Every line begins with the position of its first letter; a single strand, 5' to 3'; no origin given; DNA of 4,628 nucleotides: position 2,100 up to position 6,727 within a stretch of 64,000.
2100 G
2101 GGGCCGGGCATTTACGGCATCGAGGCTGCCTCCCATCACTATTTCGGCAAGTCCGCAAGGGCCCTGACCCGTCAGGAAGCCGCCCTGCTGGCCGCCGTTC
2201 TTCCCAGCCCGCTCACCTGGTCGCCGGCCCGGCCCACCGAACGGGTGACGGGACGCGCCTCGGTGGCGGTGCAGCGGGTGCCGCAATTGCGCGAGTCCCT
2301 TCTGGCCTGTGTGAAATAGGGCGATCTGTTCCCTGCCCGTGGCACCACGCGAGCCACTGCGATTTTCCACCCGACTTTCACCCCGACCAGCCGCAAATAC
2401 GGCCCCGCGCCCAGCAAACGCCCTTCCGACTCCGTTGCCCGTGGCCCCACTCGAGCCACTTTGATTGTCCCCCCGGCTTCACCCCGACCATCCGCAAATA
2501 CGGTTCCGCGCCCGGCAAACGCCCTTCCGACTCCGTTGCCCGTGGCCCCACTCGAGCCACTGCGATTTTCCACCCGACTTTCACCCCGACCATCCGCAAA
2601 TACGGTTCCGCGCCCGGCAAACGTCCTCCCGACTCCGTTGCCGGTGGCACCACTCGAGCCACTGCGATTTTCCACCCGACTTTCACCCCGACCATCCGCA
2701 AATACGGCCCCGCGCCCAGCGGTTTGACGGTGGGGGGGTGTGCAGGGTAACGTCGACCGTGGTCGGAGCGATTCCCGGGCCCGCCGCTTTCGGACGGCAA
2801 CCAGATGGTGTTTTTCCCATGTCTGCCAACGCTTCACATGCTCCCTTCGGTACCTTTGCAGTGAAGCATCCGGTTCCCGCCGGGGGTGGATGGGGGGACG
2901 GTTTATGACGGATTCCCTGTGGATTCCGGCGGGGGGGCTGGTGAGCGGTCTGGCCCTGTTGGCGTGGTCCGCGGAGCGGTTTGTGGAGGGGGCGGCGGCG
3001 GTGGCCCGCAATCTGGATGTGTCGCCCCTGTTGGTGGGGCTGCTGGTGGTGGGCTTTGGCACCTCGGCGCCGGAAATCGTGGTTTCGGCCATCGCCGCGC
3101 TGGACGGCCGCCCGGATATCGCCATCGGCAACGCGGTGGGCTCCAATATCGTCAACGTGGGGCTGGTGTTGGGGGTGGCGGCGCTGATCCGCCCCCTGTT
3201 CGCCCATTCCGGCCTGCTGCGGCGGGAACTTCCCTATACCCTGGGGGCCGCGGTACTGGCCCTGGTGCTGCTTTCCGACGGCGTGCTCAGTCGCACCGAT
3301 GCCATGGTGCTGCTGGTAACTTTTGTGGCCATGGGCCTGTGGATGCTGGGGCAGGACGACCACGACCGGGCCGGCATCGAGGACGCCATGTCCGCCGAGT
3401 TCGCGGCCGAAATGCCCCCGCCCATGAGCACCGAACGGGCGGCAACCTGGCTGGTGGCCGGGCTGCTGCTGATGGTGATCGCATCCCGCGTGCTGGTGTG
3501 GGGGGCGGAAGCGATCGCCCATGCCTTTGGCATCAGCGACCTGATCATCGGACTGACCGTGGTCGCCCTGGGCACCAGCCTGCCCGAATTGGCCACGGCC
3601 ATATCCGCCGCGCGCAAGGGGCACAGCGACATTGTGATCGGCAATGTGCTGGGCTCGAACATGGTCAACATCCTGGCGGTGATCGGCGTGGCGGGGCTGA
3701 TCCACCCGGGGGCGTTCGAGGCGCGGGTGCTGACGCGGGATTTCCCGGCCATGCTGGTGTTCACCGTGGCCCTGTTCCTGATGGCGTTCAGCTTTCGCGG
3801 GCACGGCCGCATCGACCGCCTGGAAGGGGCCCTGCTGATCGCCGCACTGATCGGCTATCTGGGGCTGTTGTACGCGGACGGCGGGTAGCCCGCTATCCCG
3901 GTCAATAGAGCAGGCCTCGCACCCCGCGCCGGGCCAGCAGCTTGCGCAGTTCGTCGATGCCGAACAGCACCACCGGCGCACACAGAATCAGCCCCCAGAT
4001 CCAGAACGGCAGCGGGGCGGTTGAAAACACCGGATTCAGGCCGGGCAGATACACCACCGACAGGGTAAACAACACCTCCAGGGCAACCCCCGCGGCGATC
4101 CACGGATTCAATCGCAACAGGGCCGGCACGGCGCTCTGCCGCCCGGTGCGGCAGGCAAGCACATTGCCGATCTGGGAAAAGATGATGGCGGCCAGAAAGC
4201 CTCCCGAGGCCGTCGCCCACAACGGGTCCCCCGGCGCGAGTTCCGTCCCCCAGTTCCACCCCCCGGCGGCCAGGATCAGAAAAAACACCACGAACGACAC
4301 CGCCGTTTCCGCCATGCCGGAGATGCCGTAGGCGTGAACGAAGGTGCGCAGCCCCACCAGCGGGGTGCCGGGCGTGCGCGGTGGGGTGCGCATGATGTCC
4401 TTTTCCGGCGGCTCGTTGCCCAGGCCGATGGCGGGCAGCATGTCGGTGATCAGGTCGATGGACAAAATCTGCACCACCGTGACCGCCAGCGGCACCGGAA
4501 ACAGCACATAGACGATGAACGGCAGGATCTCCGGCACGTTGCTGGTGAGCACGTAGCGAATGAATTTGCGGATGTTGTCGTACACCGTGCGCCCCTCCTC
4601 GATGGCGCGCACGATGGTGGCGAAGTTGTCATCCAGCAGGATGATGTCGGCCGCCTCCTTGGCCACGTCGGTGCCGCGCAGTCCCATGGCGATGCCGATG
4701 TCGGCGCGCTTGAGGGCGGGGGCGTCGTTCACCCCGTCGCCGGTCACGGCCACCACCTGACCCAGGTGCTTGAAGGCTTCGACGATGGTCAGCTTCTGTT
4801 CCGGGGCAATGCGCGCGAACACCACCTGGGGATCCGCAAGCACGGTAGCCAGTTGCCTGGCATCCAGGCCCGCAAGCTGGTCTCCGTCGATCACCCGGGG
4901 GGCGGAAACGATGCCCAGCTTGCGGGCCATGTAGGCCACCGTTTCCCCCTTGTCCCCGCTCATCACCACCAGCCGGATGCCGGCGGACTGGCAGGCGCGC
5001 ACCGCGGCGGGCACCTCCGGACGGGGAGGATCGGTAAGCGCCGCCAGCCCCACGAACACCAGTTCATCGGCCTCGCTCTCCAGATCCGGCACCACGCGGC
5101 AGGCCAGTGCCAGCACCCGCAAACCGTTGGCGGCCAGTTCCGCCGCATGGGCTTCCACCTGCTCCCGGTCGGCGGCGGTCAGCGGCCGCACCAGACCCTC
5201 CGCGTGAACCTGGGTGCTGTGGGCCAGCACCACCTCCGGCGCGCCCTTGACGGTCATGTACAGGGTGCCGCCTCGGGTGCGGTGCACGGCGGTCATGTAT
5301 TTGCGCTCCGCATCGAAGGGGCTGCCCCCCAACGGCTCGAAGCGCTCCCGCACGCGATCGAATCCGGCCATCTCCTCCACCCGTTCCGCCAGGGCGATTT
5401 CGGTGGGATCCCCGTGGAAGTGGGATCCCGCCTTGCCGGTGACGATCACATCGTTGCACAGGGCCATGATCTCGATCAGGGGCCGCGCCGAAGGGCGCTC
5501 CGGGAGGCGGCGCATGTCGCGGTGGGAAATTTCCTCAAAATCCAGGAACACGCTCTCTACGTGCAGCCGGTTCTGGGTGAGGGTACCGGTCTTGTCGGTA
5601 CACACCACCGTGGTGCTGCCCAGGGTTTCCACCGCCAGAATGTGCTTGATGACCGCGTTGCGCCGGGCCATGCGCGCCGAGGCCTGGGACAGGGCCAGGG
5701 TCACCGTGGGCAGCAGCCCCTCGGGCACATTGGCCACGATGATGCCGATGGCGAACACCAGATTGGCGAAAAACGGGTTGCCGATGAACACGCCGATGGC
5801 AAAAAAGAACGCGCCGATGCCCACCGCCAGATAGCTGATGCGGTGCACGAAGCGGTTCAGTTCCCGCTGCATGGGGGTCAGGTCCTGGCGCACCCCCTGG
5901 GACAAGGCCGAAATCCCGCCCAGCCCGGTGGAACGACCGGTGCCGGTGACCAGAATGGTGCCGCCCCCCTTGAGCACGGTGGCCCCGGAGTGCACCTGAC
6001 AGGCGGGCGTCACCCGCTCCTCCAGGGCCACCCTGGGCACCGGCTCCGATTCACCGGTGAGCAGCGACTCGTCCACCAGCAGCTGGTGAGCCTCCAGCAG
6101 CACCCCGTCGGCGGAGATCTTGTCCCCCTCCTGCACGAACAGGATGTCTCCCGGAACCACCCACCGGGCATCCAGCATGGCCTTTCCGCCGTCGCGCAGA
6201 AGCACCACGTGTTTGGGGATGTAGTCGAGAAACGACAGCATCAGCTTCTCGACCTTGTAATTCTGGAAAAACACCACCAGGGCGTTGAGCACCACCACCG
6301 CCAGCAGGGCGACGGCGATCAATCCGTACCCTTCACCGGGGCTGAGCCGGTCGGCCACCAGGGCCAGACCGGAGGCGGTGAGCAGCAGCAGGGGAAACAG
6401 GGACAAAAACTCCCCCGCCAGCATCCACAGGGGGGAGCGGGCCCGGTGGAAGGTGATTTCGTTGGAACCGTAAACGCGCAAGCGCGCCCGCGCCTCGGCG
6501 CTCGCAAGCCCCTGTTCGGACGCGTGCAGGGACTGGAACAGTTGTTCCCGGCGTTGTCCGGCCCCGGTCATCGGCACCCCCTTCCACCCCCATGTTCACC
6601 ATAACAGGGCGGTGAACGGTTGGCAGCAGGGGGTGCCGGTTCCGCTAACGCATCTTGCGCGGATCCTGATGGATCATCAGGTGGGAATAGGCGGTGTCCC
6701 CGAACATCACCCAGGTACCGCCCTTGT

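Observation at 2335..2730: Four-copy roughly 100-bp tandem repeat array between mtgA and the Ca2+ antiporter gene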

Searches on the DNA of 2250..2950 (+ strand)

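Call 8: search_rna_families(source=window, start=2250, end=2950, threshold=evalue, max_evalue=10, show_alignments=2)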
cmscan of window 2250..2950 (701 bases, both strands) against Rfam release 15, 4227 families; matches with E-value up to 10: 2.
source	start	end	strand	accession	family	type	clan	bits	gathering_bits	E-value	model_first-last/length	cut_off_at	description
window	2730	2947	+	RF02247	Six3os1_2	Gene; lncRNA;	-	15.9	80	1.7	1-217/217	no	Six3os1 conserved region 2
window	2700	2822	+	RF01789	EBER1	Gene; sRNA;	-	13.3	50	3.5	1-166/166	no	Epstein-Barr virus EBER1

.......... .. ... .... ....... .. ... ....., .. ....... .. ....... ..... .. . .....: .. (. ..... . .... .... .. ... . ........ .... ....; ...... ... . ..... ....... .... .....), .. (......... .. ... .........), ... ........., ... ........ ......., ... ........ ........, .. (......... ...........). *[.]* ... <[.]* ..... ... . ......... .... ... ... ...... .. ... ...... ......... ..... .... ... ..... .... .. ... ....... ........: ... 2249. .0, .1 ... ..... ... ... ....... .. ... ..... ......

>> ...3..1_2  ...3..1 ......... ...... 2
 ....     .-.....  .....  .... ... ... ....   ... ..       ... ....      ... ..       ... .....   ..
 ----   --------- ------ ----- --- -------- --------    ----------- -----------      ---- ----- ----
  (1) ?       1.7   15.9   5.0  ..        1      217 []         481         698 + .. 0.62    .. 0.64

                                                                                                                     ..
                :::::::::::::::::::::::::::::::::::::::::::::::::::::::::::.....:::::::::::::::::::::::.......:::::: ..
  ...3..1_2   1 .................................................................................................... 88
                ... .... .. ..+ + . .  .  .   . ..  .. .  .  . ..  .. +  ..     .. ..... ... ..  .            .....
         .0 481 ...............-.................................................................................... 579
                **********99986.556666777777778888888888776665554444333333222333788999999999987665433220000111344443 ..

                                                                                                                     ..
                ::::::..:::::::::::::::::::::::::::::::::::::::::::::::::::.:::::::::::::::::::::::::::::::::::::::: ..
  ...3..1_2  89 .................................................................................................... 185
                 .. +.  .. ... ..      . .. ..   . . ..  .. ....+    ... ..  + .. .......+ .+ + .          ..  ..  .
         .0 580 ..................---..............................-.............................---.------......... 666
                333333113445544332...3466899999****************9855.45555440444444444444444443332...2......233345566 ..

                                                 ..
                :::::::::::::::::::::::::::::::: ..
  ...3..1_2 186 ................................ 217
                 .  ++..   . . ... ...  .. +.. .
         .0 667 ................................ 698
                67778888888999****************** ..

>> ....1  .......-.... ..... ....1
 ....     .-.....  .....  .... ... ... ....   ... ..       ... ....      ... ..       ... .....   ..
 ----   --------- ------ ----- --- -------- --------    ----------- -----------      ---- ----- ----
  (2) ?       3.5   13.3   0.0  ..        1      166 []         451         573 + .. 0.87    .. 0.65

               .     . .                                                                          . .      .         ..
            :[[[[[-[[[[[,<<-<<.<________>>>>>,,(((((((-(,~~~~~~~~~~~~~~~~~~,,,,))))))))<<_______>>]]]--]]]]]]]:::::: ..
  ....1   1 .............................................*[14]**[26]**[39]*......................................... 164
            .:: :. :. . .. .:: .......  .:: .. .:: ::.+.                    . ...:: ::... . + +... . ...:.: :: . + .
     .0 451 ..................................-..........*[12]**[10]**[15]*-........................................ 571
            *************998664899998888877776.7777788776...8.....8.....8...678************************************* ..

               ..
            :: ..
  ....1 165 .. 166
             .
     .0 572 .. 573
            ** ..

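Call 30: search_dna_similar(query=window:2320-2760:+, collection=plasmids, mode=distant, max_evalue=0.01, max_rows=10)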
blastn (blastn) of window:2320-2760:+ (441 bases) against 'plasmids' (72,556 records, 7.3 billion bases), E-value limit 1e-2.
No match.

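Call 31: search_dna_similar(query=window:2320-2760:+, collection=phages, mode=distant, max_evalue=0.01, max_rows=10)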
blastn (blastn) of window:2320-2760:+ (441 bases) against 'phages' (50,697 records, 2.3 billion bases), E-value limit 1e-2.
No match.
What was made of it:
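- Tried and rejected: There was no match in plasmids or phages (calls 30, 31).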

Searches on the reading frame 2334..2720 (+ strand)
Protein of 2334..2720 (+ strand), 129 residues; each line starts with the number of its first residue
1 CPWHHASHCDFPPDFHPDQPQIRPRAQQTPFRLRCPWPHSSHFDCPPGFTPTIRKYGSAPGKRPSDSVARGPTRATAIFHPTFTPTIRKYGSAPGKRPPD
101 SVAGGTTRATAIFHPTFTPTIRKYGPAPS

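Call 36: search_protein_families(library=pfam, proteins=[window:2334-2720:+, window:2335-2718:+], max_evalue=1)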
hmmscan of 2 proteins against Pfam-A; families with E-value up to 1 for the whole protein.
seq(129 aa): 0 families

seq(128 aa): 0 families

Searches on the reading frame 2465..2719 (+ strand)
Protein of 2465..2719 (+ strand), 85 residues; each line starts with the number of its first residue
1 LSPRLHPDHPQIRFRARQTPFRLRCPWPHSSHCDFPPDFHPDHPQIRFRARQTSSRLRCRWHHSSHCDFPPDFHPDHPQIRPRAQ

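Call 36: search_protein_families(library=pfam, proteins=[window:2465-2719:+], max_evalue=1)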
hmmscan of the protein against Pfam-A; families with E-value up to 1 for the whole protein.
seq(85 aa): 4 families
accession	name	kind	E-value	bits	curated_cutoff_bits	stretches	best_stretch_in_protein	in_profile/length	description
PF23821.1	DUF7191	-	0.011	16.1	27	0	27-49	39-61/64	Family of unknown function (DUF7191)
PF10718.14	Ycf34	-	0.043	15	25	0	31-53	26-48/78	Hypothetical chloroplast protein Ycf34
PF25776.1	Ig_VWDE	-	0.057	13.8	28.1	0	40-65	6-31/105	VWDE-like, immunoglobulin domain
PF25543.1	zf-CCCH_tandem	-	0.57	10.8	24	0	24-41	27-47/51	Tandem CCCH zinc finger domains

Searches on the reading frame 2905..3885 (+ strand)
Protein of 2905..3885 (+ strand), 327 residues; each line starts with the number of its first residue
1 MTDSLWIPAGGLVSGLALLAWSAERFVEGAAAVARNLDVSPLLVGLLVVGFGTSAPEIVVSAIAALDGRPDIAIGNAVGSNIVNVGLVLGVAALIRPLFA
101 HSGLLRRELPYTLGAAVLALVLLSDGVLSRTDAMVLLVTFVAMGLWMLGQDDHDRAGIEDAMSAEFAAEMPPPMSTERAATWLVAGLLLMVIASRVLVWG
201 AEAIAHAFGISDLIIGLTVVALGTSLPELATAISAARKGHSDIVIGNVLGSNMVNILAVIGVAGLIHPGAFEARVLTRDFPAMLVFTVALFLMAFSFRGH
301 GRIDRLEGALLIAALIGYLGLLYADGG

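Call 22: find_homologous_proteins(query=window:2905-3885:+, max_evalue=1e-30)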
Query window:2905-3885:+ (327 aa): 7942 proteins with E <= 1e-30 among 8000 candidates; the best 120 are listed.
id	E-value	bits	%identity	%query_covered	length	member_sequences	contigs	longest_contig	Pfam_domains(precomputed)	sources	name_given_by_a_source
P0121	1.1e-195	667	100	100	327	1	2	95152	PF01699.30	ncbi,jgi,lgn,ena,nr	ncbi:MAG: calcium/sodium antiporter [Nitrospirota bacterium]|nr:calcium/sodium antiporter [Nitrospir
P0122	5.7e-113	395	62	98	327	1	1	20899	PF01699.30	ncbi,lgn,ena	-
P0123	9.7e-113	395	62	99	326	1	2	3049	PF01699.30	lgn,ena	-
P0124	1.2e-106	374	62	94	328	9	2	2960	PF01699.30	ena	-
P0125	5.7e-103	362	58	96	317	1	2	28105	PF01699.30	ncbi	-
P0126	6.2e-103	362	57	98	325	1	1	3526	PF01699.30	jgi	jgi:cation:H+ antiporter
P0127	6.3e-103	362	59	98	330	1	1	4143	PF01699.30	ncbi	-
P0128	1.7e-102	361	58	98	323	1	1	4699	PF01699.30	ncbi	-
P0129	6.3e-101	356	60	91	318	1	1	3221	PF01699.30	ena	-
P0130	1.8e-100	354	56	98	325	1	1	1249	PF01699.30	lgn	-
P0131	2.0e-100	354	58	95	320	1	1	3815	PF01699.30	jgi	jgi:cation:H+ antiporter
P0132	4.8e-100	353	58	96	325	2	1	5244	PF01699.30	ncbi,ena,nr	ncbi:MAG TPA: calcium/sodium antiporter [Gammaproteobacteria bacterium]|nr:calcium/sodium antiporter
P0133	1.3e-99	351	56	98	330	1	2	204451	PF01699.30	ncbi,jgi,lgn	-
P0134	2.0e-99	351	57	98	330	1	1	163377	PF01699.30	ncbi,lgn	-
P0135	3.1e-99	350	60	90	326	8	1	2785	PF01699.30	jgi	-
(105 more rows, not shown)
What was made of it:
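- Tried and rejected: The nearest antiporter relative is 62% identical (call 22).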

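Call 23: find_encoding_contigs(protein=P0121, flank=3000, max_places=10)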
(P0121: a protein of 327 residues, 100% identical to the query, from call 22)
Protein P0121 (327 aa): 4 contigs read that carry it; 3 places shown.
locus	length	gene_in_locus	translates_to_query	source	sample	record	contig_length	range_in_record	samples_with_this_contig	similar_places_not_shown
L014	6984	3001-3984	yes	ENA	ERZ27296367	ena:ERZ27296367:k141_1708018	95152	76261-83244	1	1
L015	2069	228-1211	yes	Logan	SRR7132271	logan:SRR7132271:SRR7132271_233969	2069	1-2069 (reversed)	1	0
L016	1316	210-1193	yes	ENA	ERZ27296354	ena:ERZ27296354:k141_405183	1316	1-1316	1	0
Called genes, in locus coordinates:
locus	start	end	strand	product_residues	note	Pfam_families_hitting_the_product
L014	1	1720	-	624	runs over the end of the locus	PF13365:Trypsin_2, PF03372:Exo_endo_phos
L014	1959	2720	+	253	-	PF00912:Transgly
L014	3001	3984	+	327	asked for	PF01699:Na_Ca_ex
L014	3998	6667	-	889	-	PF00690:Cation_ATPase_N, PF00122:E1-E2_ATPase, PF13246:Cation_ATPase, PF00702:Hydrolase, PF00689:Cation_ATPase_C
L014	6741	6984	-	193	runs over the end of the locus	-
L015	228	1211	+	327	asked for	PF01699:Na_Ca_ex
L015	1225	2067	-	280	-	?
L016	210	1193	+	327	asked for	PF01699:Na_Ca_ex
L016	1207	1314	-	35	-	?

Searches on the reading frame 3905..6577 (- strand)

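Call 40: search_protein_families(library=pfam, proteins=[window:3905-6577:-], max_evalue=0.001)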
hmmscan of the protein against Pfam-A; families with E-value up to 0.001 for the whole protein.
window:3905-6577:- (891 aa): 7 families
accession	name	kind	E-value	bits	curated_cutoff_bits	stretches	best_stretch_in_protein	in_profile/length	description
PF00122.25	E1-E2_ATPase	-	4.3e-44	150.6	28.1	1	120-306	3-181/181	E1-E2 ATPase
PF00689.26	Cation_ATPase_C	-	4.3e-42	144.3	27.3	1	696-881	1-175/175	Cation transporting ATPase, C-terminus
PF13246.12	Cation_ATPase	-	3.5e-17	62.7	21.7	1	372-456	1-90/91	Cation transport ATPase (P-type)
PF00702.32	Hydrolase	-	1.3e-16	62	26.4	1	437-626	10-191/191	haloacid dehalogenase-like hydrolase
PF00690.31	Cation_ATPase_N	-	1.9e-12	47.1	20.4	1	11-71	7-68/69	Cation transporter/ATPase, N-terminus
PF08282.18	Hydrolase_3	-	4e-05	23.9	20.9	1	608-659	205-255/255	haloacid dehalogenase-like hydrolase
PF12710.13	HAD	-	7.4e-05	23.7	27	1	459-623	27-189/189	haloacid dehalogenase-like hydrolase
